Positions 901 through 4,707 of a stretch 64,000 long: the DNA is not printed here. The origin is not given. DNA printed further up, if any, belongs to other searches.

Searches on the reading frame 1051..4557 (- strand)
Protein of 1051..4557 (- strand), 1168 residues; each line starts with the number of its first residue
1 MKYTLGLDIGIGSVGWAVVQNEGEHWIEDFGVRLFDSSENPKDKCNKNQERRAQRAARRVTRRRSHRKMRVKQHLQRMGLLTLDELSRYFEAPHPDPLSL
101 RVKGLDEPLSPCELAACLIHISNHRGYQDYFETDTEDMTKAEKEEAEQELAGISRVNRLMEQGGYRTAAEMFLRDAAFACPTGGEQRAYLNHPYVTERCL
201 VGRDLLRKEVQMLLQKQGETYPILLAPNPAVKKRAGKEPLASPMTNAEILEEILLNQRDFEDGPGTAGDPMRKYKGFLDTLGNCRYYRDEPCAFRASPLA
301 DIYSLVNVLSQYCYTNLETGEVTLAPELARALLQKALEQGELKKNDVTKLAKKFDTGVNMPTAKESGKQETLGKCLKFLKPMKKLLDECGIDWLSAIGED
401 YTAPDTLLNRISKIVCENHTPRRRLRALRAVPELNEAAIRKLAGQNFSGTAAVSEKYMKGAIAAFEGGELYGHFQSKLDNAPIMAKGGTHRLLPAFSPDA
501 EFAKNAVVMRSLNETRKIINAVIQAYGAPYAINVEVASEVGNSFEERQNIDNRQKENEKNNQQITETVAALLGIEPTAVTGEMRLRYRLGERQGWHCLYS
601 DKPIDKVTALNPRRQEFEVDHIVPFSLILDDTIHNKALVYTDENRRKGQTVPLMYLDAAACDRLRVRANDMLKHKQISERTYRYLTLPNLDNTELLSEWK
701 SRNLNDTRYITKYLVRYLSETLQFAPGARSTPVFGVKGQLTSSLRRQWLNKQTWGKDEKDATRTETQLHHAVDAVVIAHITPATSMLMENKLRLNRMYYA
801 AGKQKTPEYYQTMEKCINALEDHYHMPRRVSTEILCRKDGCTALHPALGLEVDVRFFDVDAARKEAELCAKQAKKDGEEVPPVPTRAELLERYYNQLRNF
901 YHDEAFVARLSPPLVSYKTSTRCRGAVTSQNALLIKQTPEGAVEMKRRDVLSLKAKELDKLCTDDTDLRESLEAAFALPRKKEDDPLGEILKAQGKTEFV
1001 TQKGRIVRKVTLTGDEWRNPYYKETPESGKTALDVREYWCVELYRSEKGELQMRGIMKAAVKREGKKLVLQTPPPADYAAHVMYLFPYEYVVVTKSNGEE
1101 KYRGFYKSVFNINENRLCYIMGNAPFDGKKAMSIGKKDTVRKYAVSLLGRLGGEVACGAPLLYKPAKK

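Call 8: search_protein_families(library=ncbifam, proteins=[window:1051-4557:-])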
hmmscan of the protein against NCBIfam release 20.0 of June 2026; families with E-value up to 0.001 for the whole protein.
window:1051-4557:- (1168 aa): 2 families
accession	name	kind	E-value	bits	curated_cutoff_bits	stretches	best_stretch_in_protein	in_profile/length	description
TIGR01865.2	cas_Csn1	equivalog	1.4e-168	563.3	100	1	3-1149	1-1069/1070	type II CRISPR RNA-guided endonuclease Cas9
NF049971.1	CRISPR_Cas9d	exception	6.7e-28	97.8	375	2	504-786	462-728/986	type II CRISPR RNA-guided endonuclease Cas9d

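Call 16: find_related_loci(query=window:1051-4557:-, collection=genome_contigs, flank=3000)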
Query window:1051-4557:- (1168 aa) in genome_contigs; peptide patterns used: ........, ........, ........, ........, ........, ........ (x = any residue, [..] = any of these).
127 stretches matched a pattern; 2 encode a relative of the query (tblastn E <= 1e-3); 2 distinct loci.
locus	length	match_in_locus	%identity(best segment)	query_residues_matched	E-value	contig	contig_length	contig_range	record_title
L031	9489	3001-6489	88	1-1168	0e+0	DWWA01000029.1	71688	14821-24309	MAG TPA_asm: Candidatus Ruthenibacterium merdavium isolate 5933 ChiHcec17__C138693_L71688_SAMN08010063, whole genome sho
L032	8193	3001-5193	30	1-784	3e-72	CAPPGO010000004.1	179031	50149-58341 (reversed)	MAG TPA_asm: uncultured Clostridia bacterium isolate MGBC104430 genome assembly, contig: MGBC104430.4, whole genome shot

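Call 17: find_homologous_proteins(query=window:1051-4557:-, max_evalue=1e-50)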
Query window:1051-4557:- (1168 aa): 300 proteins with E <= 1e-50 among 8000 candidates; the best 120 are listed.
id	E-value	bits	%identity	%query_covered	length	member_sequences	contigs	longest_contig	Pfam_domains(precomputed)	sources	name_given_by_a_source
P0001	0.0e+0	2637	98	100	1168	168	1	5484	PF13395.13,PF18541.8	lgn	-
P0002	0.0e+0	1175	50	100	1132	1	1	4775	PF13395.13,PF18541.8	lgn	-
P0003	0.0e+0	1054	46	100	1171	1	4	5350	PF13395.13,PF18541.8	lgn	-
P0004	0.0e+0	1030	45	100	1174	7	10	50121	PF13395.13,PF18541.8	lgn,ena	-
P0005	0.0e+0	1029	46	100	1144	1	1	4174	PF13395.13,PF18541.8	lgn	-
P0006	0.0e+0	1026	46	99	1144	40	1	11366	PF13395.13,PF18541.8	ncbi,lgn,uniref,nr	ncbi:type II CRISPR RNA-guided endonuclease Cas9 [Faecalibacterium sp. An192]|uniref:type II CRISPR 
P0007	0.0e+0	1026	44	100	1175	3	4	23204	PF13395.13,PF18541.8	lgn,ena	-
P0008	0.0e+0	1022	46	100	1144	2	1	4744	PF13395.13,PF18541.8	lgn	-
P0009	0.0e+0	1021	46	100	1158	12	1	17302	PF13395.13,PF18541.8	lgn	-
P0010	0.0e+0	1021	46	99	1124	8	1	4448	PF13395.13,PF18541.8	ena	-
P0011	0.0e+0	1013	45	100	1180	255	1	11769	PF13395.13,PF01844.30,PF18541.8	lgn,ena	-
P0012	3.3e-298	1010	45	100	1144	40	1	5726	PF13395.13,PF18541.8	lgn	-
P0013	6.4e-298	1009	46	100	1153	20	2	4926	PF13395.13,PF18541.8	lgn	-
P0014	1.7e-285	968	43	100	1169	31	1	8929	PF13395.13,PF18541.8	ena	-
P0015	2.7e-285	967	44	100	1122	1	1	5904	PF13395.13,PF01844.30,PF14279.13,PF18541.8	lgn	-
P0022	9.9e-267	906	42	99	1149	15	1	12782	PF13395.13,PF18541.8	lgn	-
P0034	5.6e-259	880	40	99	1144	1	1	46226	PF13395.13,PF18541.8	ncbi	-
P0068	5.0e-236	804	39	99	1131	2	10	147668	PF13395.13,PF18541.8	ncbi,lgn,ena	-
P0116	1.3e-210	720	38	81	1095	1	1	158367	PF13395.13,PF18541.8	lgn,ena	-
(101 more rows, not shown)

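Call 18: find_encoding_contigs(protein=P0001, flank=3000, max_places=6)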
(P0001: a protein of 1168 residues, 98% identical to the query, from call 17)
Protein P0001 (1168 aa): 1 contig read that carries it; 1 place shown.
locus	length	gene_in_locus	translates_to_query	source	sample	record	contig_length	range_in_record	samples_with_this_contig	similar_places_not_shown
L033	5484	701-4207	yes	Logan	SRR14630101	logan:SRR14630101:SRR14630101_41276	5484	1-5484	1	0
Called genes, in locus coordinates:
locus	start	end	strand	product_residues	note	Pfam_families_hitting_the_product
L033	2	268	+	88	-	?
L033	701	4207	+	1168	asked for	PF13395:HNH_4, PF18541:RuvC_III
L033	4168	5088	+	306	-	PF01867:Cas_Cas1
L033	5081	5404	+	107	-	PF09827:CRISPR_Cas2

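Call 19: find_encoding_contigs(protein=P0002, flank=3000, max_places=3)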
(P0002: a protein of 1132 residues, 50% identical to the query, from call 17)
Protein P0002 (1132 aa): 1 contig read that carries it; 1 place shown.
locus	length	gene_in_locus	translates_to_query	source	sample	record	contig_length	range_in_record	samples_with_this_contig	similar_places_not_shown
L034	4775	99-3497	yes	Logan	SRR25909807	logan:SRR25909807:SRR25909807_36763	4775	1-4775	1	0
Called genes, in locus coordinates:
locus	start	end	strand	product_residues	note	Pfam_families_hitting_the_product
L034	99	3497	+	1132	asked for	PF13395:HNH_4, PF18541:RuvC_III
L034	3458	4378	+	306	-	PF01867:Cas_Cas1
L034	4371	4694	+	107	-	PF09827:CRISPR_Cas2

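Call 20: find_encoding_contigs(protein=P0004, flank=4000, max_places=3)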
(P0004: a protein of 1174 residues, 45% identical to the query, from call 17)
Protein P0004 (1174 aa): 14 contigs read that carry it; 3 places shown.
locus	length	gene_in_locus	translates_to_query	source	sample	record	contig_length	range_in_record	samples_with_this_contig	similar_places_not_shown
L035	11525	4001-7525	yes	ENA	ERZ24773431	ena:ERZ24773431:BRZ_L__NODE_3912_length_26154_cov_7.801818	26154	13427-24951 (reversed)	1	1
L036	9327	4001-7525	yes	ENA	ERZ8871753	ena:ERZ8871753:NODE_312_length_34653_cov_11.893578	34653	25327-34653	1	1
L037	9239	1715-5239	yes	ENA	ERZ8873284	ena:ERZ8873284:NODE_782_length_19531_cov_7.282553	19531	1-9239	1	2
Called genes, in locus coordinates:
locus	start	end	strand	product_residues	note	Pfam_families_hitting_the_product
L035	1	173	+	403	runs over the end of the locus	PF01960:ArgJ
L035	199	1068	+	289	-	PF00696:AA_kinase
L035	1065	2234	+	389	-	PF00202:Aminotran_3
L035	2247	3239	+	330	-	PF02729:OTCace_N, PF00185:OTCace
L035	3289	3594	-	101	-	PF04545:Sigma70_r4, PF13560:HTH_31 (weak), PF01381:HTH_3 (weak)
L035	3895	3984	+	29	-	-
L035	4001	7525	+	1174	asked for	PF13395:HNH_4, PF18541:RuvC_III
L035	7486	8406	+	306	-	PF01867:Cas_Cas1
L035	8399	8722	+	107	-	PF09827:CRISPR_Cas2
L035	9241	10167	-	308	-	PF03313:SDH_alpha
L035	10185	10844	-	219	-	PF03315:SDH_beta, PF13291:ACT_4 (faint), PF01842:ACT (weak), PF22629:ACT_AHAS_ss (weak)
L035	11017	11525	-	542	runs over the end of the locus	PF00239:Resolvase, PF07508:Recombinase, PF13408:Zn_ribbon_recom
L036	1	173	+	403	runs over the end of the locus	PF01960:ArgJ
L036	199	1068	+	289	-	PF00696:AA_kinase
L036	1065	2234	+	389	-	PF00202:Aminotran_3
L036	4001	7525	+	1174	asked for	PF13395:HNH_4, PF18541:RuvC_III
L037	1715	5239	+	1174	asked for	PF13395:HNH_4, PF18541:RuvC_III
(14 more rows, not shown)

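Call 26: find_encoding_contigs(protein=P0006, flank=3000, max_places=2)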
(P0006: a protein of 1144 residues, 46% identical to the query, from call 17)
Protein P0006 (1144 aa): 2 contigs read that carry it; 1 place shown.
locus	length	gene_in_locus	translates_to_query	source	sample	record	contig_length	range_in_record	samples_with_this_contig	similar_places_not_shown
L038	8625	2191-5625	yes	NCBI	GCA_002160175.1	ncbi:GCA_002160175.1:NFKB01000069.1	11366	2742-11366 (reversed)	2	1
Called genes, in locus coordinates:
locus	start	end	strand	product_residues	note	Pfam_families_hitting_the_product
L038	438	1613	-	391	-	-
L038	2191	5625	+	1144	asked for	PF13395:HNH_4, PF18541:RuvC_III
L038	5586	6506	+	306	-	PF01867:Cas_Cas1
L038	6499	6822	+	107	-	PF09827:CRISPR_Cas2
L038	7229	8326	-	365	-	-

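Call 27: find_encoding_contigs(protein=P0007, flank=3000, max_places=2)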
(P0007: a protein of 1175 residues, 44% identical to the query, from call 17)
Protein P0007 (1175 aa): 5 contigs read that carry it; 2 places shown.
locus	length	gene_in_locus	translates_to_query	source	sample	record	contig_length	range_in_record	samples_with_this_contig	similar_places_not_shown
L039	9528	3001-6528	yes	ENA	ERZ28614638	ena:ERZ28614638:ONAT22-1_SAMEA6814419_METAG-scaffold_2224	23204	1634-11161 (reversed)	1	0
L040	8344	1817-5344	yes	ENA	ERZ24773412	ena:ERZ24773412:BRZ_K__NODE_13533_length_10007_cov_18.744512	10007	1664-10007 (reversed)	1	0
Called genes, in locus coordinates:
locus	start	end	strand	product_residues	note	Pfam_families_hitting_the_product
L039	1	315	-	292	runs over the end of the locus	PF13240:Zn_Ribbon_1 (weak)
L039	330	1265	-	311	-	-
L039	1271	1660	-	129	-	-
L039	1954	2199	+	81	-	PF12844:HTH_19 (weak), PF13560:HTH_31 (weak), PF01381:HTH_3 (weak)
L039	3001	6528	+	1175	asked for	PF13395:HNH_4, PF18541:RuvC_III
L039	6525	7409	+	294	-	PF01867:Cas_Cas1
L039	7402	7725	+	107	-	PF09827:CRISPR_Cas2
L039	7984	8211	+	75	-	-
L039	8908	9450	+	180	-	-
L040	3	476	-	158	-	?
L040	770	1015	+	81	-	PF12844:HTH_19 (weak), PF13560:HTH_31 (weak), PF01381:HTH_3 (weak)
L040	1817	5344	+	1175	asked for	PF13395:HNH_4, PF18541:RuvC_III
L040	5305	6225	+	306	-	PF01867:Cas_Cas1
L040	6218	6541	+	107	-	PF09827:CRISPR_Cas2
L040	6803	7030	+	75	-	-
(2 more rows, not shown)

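Call 28: find_encoding_contigs(protein=P0009, flank=3000, max_places=2)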
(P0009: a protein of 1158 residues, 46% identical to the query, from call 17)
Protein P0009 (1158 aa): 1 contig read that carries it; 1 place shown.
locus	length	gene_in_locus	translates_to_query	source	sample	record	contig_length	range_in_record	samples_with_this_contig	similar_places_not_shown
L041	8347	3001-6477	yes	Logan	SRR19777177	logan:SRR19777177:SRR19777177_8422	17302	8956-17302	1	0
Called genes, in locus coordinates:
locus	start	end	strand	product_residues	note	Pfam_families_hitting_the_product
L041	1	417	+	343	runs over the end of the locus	PF01867:Cas_Cas1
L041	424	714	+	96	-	PF09827:CRISPR_Cas2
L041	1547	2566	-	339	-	PF00990:GGDEF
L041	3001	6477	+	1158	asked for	PF13395:HNH_4, PF18541:RuvC_III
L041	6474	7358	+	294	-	PF01867:Cas_Cas1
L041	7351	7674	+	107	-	PF09827:CRISPR_Cas2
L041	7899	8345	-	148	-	?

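Call 29: find_encoding_contigs(protein=P0011, flank=3000, max_places=2)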
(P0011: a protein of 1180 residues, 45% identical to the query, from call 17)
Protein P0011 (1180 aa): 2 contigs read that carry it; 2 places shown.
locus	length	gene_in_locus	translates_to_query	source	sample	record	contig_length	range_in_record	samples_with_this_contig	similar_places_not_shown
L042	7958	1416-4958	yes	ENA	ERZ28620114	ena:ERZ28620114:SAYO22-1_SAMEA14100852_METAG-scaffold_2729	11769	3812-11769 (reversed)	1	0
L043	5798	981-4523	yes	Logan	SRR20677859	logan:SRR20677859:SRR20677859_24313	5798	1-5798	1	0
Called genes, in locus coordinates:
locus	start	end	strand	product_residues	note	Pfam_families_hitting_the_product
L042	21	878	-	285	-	PF02588:YitT_membrane, PF19700:DUF6198, PF10035:DUF2179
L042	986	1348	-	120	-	-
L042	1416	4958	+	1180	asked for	PF01844:HNH (faint), PF13395:HNH_4, PF18541:RuvC_III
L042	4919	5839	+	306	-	PF01867:Cas_Cas1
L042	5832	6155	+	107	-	PF09827:CRISPR_Cas2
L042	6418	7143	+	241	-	-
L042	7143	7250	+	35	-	-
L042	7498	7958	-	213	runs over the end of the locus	PF04542:Sigma70_r2, PF04545:Sigma70_r4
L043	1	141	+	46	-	?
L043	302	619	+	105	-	-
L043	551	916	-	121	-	-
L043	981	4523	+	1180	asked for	PF01844:HNH (faint), PF13395:HNH_4, PF18541:RuvC_III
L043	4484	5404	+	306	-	PF01867:Cas_Cas1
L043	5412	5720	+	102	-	PF09827:CRISPR_Cas2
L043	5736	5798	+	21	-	?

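Call 55: find_encoding_contigs(protein=P0014, flank=1500, max_places=1)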
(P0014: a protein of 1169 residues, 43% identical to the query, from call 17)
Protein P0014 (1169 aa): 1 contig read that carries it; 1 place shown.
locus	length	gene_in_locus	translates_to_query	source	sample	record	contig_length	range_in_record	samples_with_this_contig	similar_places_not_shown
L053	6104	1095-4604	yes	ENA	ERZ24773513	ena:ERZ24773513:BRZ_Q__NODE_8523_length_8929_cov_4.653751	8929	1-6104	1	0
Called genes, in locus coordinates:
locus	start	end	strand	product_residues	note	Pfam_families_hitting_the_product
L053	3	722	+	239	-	?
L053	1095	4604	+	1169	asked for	PF13395:HNH_4, PF18541:RuvC_III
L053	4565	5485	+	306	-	PF01867:Cas_Cas1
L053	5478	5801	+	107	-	PF09827:CRISPR_Cas2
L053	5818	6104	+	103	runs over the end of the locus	-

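Call 56: find_encoding_contigs(protein=P0022, flank=1500, max_places=1)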
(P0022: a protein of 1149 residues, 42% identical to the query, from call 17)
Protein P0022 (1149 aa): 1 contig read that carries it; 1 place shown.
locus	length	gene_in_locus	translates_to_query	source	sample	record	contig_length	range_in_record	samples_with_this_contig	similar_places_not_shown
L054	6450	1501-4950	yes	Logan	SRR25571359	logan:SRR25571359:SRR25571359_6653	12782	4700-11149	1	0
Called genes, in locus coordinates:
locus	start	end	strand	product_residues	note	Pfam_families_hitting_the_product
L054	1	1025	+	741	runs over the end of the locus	-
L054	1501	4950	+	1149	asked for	PF13395:HNH_4, PF18541:RuvC_III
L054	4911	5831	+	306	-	PF01867:Cas_Cas1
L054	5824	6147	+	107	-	PF09827:CRISPR_Cas2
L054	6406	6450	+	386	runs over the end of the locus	PF07804:HipA_C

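Call 57: find_encoding_contigs(protein=P0034, flank=1500, max_places=1)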
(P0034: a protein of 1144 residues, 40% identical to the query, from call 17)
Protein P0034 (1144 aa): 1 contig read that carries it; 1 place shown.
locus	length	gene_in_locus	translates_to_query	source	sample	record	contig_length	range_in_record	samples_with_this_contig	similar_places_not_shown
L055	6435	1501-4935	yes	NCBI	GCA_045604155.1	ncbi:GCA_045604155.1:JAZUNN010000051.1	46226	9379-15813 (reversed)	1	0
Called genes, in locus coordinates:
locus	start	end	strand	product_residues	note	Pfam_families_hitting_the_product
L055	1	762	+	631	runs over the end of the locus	PF09826:Beta_propel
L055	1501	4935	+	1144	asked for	PF13395:HNH_4, PF18541:RuvC_III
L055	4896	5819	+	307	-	PF01867:Cas_Cas1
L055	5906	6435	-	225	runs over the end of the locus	-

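Call 69: find_encoding_contigs(protein=P0068, flank=1500, max_places=1)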
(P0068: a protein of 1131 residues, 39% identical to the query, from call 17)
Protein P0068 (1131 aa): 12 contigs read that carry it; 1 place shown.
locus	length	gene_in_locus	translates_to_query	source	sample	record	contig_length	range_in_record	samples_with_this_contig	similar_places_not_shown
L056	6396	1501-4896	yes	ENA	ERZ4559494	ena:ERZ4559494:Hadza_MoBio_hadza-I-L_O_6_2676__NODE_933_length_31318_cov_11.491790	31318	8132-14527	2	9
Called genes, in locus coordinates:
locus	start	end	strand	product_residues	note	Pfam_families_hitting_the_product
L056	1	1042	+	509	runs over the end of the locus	PF00474:SSF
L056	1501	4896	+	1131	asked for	PF13395:HNH_4, PF18541:RuvC_III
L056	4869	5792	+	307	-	PF01867:Cas_Cas1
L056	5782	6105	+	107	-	PF09827:CRISPR_Cas2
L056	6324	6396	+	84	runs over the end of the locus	-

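Call 70: find_encoding_contigs(protein=P0116, flank=1500, max_places=1)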
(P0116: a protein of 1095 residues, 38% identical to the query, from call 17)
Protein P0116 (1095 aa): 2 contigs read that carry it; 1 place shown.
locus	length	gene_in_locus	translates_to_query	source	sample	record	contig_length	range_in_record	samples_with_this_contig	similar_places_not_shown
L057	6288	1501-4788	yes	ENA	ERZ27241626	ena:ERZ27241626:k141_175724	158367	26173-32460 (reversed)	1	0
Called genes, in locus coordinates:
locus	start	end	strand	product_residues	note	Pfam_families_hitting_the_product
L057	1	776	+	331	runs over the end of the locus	PF13306:LRR_5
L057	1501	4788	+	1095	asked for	PF13395:HNH_4, PF18541:RuvC_III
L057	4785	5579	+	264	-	PF01867:Cas_Cas1, PF09827:CRISPR_Cas2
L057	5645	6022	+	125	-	-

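Call 75: search_solved_structures(query=window:1051-4557:-, max_evalue=1e-10)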
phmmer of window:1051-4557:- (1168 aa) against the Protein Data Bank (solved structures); distinct sequences matched with E-value up to 1e-10: 73 (the best 60 are shown).
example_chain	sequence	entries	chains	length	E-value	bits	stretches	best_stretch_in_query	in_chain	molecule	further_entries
9ar4_A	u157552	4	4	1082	1.4e-82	281.2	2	434-785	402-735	CRISPR-associated endonuclease Cas9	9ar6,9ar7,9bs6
8jtj_A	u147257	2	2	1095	4.3e-79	269.7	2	438-784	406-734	CRISPR-associated endonuclease Cas9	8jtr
8uzb_A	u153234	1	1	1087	1.1e-78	268.3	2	438-784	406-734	CRISPR-associated endonuclease Cas9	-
8uza_A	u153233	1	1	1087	5e-78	266.2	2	438-784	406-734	CRISPR-associated endonuclease Cas9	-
21dz_A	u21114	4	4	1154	1.3e-74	254.8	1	1-782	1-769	CRISPR-associated endonuclease Cas9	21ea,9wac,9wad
6jdq_A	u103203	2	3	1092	1.8e-67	231.2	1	2-809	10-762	CRISPR-associated endonuclease Cas9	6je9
8ja0_A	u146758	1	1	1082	2.4e-67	230.8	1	2-808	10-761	CRISPR-associated endonuclease Cas9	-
6kc8_A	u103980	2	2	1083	2.4e-67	230.8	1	2-808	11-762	CRISPR-associated endonuclease Cas9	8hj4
6jdv_A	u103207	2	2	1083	5.9e-66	226.2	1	2-808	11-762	CRISPR-associated endonuclease Cas9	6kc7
6je3_A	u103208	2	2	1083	4.4e-65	223.3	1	2-804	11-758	CRISPR-associated endonuclease Cas9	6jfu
6je4_A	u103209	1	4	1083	7.2e-65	222.6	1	2-808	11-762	CRISPR-associated endonuclease Cas9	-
8hnt_A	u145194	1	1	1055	1e-63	218.8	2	489-786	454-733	CRISPR-associated endonuclease Cas9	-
8hnw_A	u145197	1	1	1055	2.3e-62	214.3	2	489-786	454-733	CRISPR-associated endonuclease Cas9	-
8hnv_A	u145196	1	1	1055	2.9e-61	210.7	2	489-786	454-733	CRISPR-associated endonuclease Cas9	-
7enr_A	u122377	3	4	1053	1.2e-45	158.9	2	252-780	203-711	CRISPR-associated endonuclease Cas9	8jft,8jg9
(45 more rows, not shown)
